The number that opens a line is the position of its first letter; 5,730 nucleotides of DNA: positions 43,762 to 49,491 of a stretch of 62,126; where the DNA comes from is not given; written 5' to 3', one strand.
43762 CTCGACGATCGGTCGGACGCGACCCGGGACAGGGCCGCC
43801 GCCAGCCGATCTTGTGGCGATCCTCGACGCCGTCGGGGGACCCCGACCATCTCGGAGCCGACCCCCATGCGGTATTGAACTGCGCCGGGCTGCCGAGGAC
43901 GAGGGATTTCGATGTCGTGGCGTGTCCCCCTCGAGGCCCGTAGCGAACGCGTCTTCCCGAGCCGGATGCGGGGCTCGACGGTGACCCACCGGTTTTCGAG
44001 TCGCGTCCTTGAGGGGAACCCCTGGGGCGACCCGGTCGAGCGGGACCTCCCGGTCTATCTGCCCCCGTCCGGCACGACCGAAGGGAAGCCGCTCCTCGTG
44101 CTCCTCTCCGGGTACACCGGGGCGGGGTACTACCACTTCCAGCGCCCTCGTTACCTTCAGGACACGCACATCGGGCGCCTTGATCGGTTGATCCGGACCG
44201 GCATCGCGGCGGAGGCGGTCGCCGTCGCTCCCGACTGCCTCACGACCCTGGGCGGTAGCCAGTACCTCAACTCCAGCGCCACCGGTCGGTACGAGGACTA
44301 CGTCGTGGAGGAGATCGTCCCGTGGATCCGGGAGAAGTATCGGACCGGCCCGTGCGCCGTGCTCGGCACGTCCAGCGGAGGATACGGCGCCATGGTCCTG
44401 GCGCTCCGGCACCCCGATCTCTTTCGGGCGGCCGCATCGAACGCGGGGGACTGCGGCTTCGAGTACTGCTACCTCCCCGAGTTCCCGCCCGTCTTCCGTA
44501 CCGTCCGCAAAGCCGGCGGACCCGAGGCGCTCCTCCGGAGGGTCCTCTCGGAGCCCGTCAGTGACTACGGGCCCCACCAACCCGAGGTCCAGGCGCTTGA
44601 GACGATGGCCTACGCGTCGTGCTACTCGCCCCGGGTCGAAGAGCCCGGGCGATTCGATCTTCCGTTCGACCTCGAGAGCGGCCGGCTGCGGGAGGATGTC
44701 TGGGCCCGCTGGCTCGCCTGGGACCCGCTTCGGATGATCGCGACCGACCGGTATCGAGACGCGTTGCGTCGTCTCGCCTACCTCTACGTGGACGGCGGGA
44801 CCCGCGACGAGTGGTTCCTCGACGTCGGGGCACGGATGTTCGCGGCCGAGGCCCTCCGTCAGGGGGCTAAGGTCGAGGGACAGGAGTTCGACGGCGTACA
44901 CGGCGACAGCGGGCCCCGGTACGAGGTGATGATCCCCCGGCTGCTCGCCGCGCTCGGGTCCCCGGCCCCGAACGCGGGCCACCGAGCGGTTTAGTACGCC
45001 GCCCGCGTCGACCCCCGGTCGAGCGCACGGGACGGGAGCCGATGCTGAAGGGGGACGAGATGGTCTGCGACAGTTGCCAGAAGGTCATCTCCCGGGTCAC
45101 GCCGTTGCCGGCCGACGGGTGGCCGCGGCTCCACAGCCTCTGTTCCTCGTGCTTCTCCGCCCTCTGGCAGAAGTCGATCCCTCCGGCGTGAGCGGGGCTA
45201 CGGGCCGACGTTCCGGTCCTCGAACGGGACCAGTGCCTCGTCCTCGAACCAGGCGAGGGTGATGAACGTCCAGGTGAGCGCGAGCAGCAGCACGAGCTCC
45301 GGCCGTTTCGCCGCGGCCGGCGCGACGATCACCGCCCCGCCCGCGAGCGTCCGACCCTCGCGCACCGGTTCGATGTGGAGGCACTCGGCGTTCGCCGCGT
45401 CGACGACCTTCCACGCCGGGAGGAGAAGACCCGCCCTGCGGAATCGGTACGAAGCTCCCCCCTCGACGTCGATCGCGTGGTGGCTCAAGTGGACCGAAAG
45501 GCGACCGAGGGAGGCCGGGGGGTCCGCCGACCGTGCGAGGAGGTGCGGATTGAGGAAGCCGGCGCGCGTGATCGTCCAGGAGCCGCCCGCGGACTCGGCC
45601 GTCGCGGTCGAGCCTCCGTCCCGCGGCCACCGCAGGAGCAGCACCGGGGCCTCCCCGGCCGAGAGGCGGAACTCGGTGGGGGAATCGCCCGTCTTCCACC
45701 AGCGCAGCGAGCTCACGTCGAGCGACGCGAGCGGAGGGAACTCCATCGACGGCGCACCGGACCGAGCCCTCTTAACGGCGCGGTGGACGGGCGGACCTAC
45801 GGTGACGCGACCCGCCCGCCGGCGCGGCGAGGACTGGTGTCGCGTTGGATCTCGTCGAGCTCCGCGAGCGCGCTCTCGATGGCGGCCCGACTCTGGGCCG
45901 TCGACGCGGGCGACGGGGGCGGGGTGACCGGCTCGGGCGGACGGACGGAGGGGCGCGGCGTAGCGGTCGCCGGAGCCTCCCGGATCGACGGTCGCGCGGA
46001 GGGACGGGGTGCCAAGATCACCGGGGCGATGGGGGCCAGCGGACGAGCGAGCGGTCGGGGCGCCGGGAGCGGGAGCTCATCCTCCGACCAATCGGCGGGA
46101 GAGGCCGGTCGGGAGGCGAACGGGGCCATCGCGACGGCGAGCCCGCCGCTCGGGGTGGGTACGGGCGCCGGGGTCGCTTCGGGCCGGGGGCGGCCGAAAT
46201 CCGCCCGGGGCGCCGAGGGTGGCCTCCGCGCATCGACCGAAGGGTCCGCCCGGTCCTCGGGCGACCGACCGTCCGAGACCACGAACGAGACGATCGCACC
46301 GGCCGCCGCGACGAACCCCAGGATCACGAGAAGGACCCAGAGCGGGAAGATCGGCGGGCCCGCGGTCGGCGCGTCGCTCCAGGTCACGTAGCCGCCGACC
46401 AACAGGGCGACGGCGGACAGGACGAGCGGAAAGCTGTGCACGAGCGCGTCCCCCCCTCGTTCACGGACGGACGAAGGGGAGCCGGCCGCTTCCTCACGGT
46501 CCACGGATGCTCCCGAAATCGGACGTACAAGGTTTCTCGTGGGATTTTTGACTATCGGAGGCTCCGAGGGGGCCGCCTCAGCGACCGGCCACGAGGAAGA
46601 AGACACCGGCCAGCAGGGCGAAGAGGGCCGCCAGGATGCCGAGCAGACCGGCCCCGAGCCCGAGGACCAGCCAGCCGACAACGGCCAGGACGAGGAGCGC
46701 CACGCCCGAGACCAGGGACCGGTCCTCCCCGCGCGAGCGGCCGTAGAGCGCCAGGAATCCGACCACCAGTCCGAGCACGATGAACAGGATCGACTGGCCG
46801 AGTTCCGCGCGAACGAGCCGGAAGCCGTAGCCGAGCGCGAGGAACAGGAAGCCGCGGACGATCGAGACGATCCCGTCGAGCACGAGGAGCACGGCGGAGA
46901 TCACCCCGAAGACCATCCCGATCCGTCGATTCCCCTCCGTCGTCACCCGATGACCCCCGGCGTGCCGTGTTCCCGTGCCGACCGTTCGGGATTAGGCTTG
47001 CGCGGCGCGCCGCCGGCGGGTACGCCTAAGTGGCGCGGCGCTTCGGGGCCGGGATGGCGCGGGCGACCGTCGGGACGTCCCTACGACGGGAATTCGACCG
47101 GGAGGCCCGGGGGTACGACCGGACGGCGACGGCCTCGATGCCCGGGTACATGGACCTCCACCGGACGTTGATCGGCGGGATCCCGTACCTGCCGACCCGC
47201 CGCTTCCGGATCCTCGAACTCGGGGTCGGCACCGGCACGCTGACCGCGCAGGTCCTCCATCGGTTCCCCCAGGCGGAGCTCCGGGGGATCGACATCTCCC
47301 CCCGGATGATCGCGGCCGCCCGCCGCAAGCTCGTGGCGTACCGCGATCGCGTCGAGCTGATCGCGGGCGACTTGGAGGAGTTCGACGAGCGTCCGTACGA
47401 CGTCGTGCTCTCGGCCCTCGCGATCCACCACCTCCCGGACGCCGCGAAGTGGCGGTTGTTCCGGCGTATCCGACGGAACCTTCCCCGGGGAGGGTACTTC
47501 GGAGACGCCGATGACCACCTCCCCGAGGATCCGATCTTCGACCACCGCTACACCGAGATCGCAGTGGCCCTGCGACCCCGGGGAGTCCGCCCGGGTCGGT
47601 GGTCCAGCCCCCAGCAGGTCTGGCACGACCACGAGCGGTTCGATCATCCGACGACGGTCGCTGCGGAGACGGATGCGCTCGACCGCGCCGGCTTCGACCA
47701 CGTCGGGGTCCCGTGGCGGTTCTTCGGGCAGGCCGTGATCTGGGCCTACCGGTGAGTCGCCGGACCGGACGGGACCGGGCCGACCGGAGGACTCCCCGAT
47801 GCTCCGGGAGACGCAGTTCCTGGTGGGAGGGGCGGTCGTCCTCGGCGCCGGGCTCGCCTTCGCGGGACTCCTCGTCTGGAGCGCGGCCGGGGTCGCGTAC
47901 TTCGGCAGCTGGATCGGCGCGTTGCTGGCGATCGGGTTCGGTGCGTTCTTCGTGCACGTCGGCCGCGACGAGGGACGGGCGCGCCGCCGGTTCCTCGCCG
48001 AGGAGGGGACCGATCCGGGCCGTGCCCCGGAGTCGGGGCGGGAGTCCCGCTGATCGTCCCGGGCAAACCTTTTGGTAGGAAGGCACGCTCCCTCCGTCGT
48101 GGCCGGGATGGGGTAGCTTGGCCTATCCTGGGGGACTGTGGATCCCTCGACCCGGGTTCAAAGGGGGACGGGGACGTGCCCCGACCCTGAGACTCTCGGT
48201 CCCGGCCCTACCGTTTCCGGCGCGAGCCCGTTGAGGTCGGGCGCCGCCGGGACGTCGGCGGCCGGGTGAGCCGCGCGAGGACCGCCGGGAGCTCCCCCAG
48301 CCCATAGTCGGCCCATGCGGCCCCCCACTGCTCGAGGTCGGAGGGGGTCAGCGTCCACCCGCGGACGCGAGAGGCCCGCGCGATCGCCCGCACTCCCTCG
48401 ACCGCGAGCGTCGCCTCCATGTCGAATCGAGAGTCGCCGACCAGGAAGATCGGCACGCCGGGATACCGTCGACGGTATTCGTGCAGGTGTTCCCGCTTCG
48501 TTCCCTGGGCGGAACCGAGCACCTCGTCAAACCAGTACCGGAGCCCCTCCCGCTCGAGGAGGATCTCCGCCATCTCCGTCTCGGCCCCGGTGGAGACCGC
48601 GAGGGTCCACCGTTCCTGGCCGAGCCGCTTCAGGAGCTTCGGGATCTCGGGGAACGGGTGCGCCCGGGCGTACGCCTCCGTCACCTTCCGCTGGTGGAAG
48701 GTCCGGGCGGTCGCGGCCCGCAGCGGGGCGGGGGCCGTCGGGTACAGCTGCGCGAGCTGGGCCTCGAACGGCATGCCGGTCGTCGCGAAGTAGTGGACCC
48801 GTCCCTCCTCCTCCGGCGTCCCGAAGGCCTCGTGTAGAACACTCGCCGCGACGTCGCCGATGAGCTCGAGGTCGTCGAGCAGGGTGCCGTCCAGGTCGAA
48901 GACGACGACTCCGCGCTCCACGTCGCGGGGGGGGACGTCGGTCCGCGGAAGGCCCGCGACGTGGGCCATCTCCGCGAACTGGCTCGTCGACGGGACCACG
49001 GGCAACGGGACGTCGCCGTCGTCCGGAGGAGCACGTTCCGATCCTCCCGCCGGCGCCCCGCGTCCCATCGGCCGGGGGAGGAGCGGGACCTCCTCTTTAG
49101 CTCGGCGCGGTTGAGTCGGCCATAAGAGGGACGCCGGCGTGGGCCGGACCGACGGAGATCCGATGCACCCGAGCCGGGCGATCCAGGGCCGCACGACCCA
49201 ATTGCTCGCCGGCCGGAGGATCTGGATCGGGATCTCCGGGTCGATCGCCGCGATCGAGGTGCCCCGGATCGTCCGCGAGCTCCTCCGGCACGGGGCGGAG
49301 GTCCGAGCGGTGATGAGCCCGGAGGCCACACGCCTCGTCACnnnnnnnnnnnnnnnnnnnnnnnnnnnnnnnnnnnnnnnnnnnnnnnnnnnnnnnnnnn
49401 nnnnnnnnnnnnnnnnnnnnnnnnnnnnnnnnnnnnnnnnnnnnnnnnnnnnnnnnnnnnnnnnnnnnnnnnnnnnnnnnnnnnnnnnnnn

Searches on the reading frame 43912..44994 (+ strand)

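Call 80: search_protein_families(library=pfam, proteins=[window:43912-44994:+], max_evalue=0.001)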
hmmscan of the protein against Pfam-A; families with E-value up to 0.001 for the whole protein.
window:43912-44994:+ (360 aa): 3 families
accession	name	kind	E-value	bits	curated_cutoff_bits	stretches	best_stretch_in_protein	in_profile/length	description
PF00756.26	Esterase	-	3.6e-15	56.8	22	1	44-305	8-200/251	Putative esterase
PF00561.26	Abhydrolase_1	-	3e-06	27.5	25.8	1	121-179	47-102/245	alpha/beta hydrolase fold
PF00326.27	Peptidase_S9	-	0.00067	19.6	22.6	1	147-179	65-97/213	Prolyl oligopeptidase family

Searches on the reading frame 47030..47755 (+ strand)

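Call 80: search_protein_families(library=pfam, proteins=[window:47030-47755:+], max_evalue=0.001)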
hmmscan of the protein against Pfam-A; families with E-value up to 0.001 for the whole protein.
window:47030-47755:+ (241 aa): 11 families
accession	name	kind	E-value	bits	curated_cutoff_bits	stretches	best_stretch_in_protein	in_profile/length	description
PF13649.12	Methyltransf_25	-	8.9e-20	71.6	27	1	61-155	1-97/97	Methyltransferase domain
PF08242.18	Methyltransf_12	-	6.6e-19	68.9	30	1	62-157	1-98/98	Methyltransferase domain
PF08241.18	Methyltransf_11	-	2.3e-15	57.4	21.2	1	62-157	1-93/95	Methyltransferase domain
PF13847.12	Methyltransf_31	-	1.5e-12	47.9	27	1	60-157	6-107/145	Methyltransferase domain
PF05175.20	MTS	-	2.9e-08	34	23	1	53-156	26-135/170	Methyltransferase small domain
PF13489.12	Methyltransf_23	-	5.8e-08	33.1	27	1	57-157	22-114/164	Methyltransferase domain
PF00891.24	Methyltransf_2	-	4.7e-07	29.8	22.3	1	60-155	65-160/210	O-methyltransferase domain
PF01795.25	Methyltransf_5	-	9.8e-05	22.4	27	1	63-122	26-85/309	MraW methylase family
PF02353.26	CMAS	-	0.0001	22.2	27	1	60-157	65-162/273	Mycolic acid cyclopropane synthetase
PF01209.24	Ubie_methyltran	-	0.00011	22.1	20.1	1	59-179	49-171/233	ubiE/COQ5 methyltransferase family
PF05891.18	Methyltransf_PK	-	0.00022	21.3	27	1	58-162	56-162/218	AdoMet dependent proline di-methyltransferase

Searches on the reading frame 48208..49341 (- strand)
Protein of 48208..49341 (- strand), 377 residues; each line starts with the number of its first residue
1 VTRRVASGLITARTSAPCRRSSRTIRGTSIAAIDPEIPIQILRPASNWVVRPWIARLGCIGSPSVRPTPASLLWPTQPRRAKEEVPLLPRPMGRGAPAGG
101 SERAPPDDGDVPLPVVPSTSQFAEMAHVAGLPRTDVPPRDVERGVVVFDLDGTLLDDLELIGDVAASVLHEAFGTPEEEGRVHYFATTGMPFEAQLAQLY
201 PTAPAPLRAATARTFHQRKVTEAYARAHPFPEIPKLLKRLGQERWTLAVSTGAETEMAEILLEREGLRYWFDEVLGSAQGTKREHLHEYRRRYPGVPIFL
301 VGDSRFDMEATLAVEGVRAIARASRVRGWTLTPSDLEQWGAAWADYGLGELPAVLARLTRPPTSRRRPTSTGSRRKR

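Call 80: search_protein_families(library=pfam, proteins=[window:48208-49341:-], max_evalue=0.001)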
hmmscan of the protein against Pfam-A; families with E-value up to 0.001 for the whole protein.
window:48208-49341:- (377 aa): 3 families
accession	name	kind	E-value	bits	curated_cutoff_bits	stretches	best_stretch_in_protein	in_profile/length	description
PF13419.12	HAD_2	-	4.5e-14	53.4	23.8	1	146-313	1-170/178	Haloacid dehalogenase-like hydrolase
PF00702.32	Hydrolase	-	1.9e-10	41.9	26.4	1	145-310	3-186/191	haloacid dehalogenase-like hydrolase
PF12710.13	HAD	-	3.5e-08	34.5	27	1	146-277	1-130/189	haloacid dehalogenase-like hydrolase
